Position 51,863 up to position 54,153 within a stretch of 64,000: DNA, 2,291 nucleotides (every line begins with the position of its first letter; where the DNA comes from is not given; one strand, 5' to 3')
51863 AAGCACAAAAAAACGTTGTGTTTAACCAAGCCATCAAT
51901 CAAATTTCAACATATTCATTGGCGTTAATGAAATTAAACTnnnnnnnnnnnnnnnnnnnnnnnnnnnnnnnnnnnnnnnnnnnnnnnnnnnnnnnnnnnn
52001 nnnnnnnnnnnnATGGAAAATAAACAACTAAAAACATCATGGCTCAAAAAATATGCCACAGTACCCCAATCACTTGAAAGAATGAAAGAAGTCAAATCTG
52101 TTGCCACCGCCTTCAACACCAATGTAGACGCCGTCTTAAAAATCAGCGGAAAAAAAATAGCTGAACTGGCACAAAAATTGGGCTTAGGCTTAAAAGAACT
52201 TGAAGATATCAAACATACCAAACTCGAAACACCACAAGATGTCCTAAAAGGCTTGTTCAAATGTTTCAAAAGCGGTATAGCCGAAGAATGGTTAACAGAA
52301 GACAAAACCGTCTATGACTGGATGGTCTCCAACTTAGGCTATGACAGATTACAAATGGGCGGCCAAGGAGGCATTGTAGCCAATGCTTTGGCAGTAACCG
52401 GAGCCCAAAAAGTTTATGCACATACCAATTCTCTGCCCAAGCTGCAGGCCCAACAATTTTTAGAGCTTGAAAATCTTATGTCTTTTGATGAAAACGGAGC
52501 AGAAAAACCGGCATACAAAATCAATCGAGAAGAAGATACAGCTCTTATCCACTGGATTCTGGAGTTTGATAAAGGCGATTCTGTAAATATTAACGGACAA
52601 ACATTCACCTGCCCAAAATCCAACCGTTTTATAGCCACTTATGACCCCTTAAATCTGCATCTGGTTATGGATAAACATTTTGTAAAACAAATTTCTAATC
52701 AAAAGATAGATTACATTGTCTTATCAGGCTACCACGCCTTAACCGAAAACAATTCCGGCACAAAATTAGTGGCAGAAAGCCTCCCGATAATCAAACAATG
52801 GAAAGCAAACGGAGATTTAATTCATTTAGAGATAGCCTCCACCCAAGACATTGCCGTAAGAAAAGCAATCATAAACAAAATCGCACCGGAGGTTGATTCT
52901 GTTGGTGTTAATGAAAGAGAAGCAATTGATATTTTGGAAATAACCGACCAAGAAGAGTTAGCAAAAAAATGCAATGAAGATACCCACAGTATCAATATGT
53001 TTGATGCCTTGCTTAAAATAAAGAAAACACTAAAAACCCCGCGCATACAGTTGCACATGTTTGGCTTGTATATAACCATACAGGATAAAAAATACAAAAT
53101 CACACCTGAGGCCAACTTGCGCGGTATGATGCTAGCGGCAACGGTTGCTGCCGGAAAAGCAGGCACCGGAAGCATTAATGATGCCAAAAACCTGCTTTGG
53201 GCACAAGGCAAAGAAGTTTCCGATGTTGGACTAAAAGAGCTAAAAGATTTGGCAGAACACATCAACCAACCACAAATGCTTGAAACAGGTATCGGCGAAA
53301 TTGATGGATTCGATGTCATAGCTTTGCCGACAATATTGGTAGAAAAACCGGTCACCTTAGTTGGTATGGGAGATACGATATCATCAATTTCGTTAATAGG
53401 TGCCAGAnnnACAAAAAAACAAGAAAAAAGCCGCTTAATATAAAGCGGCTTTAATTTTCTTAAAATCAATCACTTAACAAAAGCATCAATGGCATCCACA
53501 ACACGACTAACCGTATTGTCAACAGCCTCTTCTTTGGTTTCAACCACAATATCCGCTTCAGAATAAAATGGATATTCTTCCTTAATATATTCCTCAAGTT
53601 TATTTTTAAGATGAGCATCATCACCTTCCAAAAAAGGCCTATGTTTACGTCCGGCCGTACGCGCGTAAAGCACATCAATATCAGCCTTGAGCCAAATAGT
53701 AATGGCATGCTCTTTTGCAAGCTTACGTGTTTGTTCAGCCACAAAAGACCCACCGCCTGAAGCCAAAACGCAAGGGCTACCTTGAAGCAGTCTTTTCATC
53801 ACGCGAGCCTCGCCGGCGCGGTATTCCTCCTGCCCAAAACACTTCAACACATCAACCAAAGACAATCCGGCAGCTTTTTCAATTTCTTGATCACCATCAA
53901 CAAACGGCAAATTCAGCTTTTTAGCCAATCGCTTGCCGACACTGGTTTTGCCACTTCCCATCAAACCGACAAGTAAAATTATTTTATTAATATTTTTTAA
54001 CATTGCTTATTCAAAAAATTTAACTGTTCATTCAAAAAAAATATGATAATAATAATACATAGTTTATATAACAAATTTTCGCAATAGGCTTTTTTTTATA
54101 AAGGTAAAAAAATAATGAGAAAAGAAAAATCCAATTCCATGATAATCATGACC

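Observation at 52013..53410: Archaeal/eukaryotic-type ADP-dependent sugar kinase (ADP-GK/ADP-PFK family) in an alphaproteobacterium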

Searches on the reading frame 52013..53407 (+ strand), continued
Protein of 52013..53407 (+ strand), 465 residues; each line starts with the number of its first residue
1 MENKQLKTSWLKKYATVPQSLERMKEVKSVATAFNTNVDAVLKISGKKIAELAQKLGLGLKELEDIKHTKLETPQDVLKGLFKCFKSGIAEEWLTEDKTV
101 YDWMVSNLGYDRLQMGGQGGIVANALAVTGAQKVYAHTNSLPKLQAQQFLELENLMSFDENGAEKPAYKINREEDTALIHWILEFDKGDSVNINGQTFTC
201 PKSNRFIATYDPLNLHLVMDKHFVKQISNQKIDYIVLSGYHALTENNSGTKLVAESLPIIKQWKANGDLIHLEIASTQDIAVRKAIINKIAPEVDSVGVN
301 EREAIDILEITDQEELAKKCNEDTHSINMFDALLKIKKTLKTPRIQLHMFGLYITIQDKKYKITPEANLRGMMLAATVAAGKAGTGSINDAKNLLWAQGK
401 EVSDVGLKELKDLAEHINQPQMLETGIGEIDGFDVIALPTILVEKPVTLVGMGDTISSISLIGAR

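Call 64: search_solved_structures(query=A1, max_evalue=1e-10)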
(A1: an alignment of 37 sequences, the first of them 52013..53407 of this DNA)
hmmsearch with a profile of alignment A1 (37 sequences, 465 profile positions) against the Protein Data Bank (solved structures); distinct sequences matched with E-value up to 1e-10: 14.
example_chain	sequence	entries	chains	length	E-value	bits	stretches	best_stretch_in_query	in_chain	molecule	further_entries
6c8z_A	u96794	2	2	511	1e-78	268.2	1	4-463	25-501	ADP-dependent phosphofructokinase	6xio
1ua4_A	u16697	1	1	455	4.8e-60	206.7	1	9-463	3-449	ADP-dependent glucokinase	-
1l2l_A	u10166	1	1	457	2.6e-57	197.6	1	8-463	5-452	ADP-dependent Glucokinase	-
5o0i_A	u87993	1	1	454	3.4e-57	197.3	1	9-463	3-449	ADP-dependent glucokinase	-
5o0j_A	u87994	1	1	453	4.1e-57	197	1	9-463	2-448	ADP-dependent glucokinase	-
5k27_A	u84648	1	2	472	2.6e-56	194.4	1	22-462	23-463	ancMT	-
5kkg_A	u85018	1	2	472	2.3e-55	191.2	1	22-462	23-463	ancMT E72A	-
1gc5_A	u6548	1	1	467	1.7e-51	178.5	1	8-463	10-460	ADP-DEPENDENT GLUCOKINASE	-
4b8r_A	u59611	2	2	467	1.2e-50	175.7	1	8-463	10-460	ADP-DEPENDENT GLUCOKINASE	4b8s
1u2x_A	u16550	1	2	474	1.9e-49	171.7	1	29-458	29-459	ADP-specific phosphofructokinase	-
3drw_A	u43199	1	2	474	2.6e-48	168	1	29-458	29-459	ADP-specific phosphofructokinase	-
5od2_A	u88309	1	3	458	4.5e-48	167.2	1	29-461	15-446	Bifunctional ADP-specific glucokinase/phosphofructokinase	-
5o5x_A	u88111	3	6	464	2.7e-45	158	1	8-357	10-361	ADP-dependent glucokinase,ADP-dependent glucokinase,ADP-dependent glucokinase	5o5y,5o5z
5ccf_A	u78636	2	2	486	8.6e-13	50.9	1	198-305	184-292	ADP-dependent glucokinase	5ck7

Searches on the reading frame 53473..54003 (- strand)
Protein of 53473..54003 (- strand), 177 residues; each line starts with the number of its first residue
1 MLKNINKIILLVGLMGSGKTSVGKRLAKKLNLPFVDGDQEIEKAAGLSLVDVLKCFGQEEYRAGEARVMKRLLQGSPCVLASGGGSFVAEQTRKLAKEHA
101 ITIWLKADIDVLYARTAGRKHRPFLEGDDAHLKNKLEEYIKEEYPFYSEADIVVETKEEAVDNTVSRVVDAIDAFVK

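Call 57: search_protein_families(library=ncbifam, proteins=[window:53473-54003:-], max_evalue=0.001)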
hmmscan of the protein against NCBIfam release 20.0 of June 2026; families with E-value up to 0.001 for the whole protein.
window:53473-54003:- (177 aa): 20 families
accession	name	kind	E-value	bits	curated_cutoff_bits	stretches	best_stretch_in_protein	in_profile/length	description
NF010552.0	PRK13946.1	equivalog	7.3e-59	198.7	186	1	5-174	22-189/198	shikimate kinase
NF010553.0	PRK13947.1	equivalog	1.3e-35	123.1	204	1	8-171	3-164/173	shikimate kinase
NF003456.0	PRK05057.1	equivalog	6.4e-33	114.1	195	1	7-172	5-170/173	shikimate kinase AroK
NF006015.0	PRK08154.1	subfamily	9.5e-32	110.4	204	1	6-174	136-304/314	anaerobic benzoate catabolism transcriptional regulator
NF006610.0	PRK09169.1-4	subfamily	1.1e-30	105.2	4299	1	8-176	2867-3033/3056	hypothetical protein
NF010554.0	PRK13948.1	equivalog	4.5e-30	104.6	217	1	8-174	12-175/192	shikimate kinase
NF002988.0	PRK03731.1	equivalog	2.8e-24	85.8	161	1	7-173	3-169/174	shikimate kinase AroL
NF010556.0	PRK13951.1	equivalog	4.6e-24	85.1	560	1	9-161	3-149/492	bifunctional shikimate kinase AroK/3-dehydroquinate synthase AroB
NF010555.0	PRK13949.1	equivalog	7.7e-24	84.7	180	1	8-173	3-170/175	shikimate kinase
NF010627.0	PRK14021.1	equivalog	9e-22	77.2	565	1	9-173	9-175/542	bifunctional shikimate kinase/3-dehydroquinate synthase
NF040667.1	hom_kin_desulfo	exception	1.5e-21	77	197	1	8-172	2-162/163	homoserine kinase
NF001866.0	PRK00625.1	equivalog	1.7e-14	54.4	142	1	8-123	2-120/173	shikimate kinase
TIGR02173.1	cyt_kin_arch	equivalog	2.1e-08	34.3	102.1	1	8-170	2-166/169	(d)CMP kinase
TIGR01313.1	therm_gnt_kin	subfamily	3.9e-07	30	113.75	1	9-39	1-31/164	gluconokinase, GntK/IdnK-type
NF008583.0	PRK11545.1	equivalog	7.4e-07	28.8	265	1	4-38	6-40/177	gluconokinase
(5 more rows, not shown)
